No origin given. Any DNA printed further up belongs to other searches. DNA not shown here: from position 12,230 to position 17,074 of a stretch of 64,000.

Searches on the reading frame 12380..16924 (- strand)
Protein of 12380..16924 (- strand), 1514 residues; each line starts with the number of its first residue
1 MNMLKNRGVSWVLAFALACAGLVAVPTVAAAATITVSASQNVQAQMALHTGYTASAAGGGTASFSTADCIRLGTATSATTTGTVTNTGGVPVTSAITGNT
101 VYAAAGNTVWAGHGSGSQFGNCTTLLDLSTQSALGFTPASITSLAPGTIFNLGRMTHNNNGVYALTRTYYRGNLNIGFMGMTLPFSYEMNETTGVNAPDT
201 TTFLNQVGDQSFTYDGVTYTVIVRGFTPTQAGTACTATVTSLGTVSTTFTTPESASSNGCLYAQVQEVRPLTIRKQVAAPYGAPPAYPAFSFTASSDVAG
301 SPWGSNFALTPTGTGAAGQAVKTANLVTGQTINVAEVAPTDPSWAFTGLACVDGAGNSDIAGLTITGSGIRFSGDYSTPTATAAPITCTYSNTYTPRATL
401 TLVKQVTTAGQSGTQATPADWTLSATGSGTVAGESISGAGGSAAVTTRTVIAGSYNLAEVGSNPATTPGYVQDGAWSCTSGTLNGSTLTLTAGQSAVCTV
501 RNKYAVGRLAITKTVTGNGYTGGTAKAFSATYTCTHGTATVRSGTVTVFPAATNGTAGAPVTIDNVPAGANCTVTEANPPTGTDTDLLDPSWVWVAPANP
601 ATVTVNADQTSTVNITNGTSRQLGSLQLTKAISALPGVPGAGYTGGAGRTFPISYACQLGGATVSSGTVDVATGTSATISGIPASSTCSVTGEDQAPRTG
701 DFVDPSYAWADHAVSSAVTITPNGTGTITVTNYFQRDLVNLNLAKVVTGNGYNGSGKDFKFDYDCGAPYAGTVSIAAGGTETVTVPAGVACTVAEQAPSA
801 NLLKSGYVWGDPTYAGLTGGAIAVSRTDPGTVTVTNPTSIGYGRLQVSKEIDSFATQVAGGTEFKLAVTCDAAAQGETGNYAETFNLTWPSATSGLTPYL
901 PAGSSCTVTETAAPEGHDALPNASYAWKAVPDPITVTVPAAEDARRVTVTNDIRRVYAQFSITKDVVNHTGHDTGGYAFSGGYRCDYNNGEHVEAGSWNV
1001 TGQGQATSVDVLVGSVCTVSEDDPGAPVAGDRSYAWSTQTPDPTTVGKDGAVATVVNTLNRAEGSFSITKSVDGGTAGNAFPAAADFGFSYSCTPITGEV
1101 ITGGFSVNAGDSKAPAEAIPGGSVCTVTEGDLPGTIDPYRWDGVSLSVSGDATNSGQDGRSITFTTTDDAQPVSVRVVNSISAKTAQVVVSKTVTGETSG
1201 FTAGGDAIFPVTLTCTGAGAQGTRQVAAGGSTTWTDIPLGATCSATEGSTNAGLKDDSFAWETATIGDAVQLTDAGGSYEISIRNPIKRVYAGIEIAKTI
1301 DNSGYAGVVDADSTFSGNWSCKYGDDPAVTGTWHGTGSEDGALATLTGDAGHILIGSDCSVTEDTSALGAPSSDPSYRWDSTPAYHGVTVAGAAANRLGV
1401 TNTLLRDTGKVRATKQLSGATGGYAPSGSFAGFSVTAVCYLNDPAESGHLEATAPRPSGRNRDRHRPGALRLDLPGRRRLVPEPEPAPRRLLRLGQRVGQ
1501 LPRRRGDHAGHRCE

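Call 10: search_protein_families(library=pfam, proteins=[window:12380-16924:-])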
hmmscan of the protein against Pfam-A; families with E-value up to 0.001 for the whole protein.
window:12380-16924:- (1514 aa): 3 families
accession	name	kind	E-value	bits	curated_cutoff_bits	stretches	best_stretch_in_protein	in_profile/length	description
PF19407.5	DUF5979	-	3.1e-94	310.9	25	8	510-617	2-101/104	Domain of unknown function (DUF5979)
PF19403.5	SpaA_2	-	5.6e-20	72.2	25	1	398-500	4-96/96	Prealbumin-like fold domain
PF24547.1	DUF7601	-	1.1e-12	49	27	0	507-617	1-114/116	Domain of unknown function (DUF7601)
